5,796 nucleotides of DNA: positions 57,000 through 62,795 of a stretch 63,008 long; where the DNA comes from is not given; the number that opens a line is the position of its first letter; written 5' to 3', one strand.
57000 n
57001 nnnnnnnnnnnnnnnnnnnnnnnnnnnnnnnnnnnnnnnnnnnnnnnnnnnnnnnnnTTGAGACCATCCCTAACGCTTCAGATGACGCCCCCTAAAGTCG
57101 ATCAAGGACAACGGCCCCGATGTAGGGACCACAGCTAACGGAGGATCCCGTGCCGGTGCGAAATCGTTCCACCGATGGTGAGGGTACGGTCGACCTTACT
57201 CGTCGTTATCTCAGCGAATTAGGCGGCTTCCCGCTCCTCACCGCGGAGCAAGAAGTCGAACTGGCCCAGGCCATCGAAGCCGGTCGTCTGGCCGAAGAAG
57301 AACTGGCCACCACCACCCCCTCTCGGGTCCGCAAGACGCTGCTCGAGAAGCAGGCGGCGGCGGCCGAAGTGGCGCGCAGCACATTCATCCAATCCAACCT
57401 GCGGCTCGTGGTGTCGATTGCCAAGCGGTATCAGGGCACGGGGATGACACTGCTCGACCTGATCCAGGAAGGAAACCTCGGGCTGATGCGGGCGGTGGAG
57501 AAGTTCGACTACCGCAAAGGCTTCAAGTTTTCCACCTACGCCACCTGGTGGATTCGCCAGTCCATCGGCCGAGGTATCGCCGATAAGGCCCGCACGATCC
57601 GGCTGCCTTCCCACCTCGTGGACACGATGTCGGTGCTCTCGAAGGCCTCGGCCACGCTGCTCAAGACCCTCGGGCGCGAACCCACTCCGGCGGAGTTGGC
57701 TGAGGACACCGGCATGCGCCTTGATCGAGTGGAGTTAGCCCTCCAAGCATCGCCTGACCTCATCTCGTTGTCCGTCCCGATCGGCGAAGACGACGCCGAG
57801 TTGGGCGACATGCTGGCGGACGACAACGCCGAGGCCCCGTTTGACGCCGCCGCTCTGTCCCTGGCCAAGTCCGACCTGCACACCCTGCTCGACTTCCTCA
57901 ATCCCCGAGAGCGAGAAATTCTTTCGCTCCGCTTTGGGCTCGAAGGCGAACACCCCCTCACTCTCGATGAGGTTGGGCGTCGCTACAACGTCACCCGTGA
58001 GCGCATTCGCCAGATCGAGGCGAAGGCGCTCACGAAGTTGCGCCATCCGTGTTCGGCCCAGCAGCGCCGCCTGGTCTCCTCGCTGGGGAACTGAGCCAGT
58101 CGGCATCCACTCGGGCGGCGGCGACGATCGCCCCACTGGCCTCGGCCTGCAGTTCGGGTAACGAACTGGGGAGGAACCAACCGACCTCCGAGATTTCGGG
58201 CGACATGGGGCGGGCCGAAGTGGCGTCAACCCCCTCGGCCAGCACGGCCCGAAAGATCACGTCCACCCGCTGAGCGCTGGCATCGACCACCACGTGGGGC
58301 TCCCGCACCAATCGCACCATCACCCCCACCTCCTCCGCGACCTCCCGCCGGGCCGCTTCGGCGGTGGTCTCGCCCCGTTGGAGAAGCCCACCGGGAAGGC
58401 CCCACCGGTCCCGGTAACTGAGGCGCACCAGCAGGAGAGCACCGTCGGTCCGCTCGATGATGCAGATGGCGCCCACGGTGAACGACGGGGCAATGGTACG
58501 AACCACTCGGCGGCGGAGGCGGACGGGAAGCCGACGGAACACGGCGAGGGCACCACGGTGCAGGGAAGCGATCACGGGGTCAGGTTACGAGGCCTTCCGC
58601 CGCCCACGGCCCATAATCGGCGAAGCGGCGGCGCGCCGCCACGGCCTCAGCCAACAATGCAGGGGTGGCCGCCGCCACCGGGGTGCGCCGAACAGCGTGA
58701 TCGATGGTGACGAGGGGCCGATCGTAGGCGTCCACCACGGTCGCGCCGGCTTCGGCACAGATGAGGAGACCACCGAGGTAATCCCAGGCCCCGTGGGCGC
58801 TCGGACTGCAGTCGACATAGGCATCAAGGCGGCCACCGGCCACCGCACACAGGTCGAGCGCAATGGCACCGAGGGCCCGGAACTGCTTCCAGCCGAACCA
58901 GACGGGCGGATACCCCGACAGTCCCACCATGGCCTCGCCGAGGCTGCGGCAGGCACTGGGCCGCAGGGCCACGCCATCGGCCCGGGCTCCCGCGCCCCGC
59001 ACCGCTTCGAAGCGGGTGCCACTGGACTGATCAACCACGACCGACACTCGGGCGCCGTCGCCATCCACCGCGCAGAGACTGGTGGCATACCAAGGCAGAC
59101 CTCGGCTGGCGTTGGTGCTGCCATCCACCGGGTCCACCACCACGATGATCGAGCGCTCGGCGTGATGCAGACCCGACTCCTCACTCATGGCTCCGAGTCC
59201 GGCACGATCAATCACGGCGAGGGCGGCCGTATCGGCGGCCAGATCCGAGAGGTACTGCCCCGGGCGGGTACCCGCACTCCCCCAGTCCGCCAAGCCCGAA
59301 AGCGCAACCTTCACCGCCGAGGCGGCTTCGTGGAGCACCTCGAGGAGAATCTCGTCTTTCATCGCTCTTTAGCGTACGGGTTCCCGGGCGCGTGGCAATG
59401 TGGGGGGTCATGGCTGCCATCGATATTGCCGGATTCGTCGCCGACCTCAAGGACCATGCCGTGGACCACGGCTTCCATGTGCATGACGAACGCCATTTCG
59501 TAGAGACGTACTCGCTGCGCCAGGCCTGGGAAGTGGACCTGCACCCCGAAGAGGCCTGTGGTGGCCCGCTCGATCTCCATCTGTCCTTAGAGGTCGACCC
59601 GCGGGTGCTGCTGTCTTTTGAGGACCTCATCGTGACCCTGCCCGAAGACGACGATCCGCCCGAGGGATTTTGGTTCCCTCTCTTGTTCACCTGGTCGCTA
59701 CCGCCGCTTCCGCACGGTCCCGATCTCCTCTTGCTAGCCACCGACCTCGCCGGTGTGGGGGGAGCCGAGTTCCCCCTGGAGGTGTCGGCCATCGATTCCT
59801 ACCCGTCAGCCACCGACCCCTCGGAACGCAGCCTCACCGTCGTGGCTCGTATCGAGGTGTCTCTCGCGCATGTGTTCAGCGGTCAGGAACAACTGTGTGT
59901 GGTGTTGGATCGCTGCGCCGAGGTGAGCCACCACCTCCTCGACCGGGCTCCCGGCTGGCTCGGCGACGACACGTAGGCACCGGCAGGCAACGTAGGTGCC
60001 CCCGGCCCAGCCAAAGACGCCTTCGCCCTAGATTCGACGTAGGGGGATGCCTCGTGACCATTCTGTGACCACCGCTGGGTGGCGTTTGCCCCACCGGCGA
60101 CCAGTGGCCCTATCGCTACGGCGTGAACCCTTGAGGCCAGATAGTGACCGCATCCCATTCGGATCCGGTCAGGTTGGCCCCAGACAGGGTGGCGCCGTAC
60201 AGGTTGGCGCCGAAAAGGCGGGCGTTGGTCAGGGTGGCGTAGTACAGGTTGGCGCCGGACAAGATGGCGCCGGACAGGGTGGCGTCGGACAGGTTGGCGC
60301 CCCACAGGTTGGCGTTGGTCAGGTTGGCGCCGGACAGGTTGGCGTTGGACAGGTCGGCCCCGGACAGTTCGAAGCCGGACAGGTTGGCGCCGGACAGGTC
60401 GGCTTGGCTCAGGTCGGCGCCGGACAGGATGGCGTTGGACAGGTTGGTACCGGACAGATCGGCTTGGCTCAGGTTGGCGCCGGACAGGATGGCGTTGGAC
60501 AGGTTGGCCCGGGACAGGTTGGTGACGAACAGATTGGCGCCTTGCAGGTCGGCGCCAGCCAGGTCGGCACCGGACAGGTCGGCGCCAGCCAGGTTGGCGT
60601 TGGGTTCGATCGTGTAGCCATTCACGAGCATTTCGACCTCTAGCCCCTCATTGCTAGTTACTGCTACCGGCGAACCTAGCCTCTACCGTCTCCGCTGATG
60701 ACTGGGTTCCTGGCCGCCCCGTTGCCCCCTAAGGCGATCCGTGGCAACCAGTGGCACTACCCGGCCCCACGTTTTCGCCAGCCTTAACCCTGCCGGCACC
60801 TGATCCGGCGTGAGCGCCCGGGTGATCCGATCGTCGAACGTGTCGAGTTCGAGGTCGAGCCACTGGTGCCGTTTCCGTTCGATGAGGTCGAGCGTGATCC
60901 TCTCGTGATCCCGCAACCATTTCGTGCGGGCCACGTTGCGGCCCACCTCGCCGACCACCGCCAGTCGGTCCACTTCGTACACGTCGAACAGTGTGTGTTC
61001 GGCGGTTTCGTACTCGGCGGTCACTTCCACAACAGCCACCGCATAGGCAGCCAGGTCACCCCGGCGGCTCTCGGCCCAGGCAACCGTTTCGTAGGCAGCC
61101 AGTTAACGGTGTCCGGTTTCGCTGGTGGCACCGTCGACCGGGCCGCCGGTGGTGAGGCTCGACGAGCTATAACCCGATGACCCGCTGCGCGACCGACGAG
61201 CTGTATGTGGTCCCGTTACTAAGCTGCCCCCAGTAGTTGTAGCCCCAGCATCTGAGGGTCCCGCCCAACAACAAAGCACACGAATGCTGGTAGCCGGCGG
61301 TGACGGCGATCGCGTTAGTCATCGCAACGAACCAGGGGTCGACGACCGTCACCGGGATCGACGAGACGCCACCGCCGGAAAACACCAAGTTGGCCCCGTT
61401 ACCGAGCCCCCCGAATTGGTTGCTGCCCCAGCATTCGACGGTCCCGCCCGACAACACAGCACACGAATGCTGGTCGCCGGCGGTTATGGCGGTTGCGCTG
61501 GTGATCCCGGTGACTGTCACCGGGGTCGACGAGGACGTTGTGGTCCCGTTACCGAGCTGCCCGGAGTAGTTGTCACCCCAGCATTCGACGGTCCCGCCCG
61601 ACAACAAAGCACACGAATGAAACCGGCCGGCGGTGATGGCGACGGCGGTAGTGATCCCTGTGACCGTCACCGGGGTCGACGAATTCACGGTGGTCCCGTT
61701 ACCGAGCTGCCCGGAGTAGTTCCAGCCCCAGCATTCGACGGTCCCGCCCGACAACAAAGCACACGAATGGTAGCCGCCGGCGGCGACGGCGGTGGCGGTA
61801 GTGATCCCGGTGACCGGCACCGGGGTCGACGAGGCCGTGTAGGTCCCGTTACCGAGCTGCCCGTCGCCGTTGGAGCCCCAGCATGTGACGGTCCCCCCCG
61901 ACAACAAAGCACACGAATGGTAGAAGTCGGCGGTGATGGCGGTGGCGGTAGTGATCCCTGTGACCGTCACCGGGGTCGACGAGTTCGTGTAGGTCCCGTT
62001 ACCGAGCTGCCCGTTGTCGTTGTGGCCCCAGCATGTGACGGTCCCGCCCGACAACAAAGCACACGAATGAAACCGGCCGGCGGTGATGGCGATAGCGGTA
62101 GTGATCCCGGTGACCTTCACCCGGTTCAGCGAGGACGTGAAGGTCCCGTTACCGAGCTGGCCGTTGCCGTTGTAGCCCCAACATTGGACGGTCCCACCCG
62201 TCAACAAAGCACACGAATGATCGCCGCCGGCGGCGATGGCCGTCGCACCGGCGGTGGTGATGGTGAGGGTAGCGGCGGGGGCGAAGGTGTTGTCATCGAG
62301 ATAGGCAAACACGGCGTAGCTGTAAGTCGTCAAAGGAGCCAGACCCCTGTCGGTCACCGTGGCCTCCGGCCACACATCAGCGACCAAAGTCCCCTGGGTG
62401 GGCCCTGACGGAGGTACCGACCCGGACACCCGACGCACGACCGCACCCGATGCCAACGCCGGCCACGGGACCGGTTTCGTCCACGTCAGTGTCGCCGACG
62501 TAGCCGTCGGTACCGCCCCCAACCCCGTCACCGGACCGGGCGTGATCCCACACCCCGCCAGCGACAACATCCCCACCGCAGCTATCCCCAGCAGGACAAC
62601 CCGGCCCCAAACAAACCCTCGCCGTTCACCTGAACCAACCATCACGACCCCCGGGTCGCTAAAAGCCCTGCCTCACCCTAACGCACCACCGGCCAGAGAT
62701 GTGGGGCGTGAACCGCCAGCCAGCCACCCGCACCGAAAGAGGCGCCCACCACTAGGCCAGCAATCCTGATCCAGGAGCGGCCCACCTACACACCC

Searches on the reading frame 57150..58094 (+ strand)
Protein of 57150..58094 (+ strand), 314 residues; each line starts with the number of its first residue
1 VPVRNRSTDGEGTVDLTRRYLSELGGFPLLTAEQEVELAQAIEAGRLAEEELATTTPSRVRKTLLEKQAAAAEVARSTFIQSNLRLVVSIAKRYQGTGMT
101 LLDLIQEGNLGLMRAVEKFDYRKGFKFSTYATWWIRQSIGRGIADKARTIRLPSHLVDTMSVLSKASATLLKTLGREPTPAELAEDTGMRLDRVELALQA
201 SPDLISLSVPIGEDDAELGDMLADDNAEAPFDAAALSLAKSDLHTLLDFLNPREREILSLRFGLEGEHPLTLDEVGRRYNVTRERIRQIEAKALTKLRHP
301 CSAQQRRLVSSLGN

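Call 79: search_protein_families(library=pfam, proteins=[window:57150-58094:+], max_evalue=0.001)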
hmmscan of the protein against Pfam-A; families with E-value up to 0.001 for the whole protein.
window:57150-58094:+ (314 aa): 4 families
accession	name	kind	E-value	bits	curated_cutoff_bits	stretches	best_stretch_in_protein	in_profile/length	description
PF04542.20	Sigma70_r2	-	2.4e-22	79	24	1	80-148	2-70/71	Sigma-70 region 2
PF04545.22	Sigma70_r4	-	3.6e-20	71.7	24.1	1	247-299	2-50/50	Sigma-70, region 4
PF04539.22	Sigma70_r3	-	1.1e-19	70.7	25.3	1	161-233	4-77/78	Sigma-70 region 3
PF00140.25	Sigma70_r1_2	-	1.4e-12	47.8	22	1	15-47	1-33/34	Sigma-70 factor, region 1.2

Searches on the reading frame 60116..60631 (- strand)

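Call 79: search_protein_families(library=pfam, proteins=[window:60116-60631:-], max_evalue=0.001)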
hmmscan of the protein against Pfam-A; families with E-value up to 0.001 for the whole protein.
window:60116-60631:- (171 aa): 3 families
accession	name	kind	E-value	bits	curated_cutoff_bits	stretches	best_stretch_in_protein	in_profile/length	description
PF00805.28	Pentapeptide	-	1.4e-49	165.6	20.2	5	38-76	2-40/40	Pentapeptide repeats (8 copies)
PF13576.12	Pentapeptide_3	-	3.4e-17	62.8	27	2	80-121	2-46/48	Pentapeptide repeats (9 copies)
PF13599.13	Pentapeptide_4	-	3.1e-16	59.6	38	2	66-127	10-71/78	Pentapeptide repeat region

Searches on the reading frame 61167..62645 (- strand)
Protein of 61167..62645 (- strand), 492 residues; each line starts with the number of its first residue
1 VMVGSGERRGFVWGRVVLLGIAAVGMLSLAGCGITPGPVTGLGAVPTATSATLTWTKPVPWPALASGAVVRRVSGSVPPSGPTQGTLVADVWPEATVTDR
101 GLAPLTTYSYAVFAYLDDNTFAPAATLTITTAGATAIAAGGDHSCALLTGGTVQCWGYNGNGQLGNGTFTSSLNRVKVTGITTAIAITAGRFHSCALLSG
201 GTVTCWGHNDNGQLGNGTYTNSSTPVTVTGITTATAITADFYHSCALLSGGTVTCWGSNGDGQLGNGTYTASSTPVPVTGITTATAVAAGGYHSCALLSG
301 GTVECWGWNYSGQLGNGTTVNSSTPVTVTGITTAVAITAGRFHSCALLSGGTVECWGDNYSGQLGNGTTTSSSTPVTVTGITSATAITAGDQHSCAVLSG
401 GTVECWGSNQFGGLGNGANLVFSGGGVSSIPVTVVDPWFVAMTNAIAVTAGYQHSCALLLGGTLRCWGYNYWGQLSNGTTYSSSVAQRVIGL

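Call 79: search_protein_families(library=pfam, proteins=[window:61167-62645:-], max_evalue=0.001)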
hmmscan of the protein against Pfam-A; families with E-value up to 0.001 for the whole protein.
window:61167-62645:- (492 aa): 4 families
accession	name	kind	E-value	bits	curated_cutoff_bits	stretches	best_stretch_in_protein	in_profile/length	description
PF25390.1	WD40_RLD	-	7.3e-69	233.2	150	2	285-485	34-237/363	RCC1-like domain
PF13540.12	RCC1_2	-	2e-66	218.7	22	7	135-163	2-30/30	Regulator of chromosome condensation (RCC1) repeat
PF00415.24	RCC1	-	1.5e-54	182.8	21.7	6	305-347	6-50/50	Regulator of chromosome condensation (RCC1) repeat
PF25384.1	Alsin_RLD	-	5e-08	33.1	100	0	131-187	274-328/405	Alsin RCC1-like domain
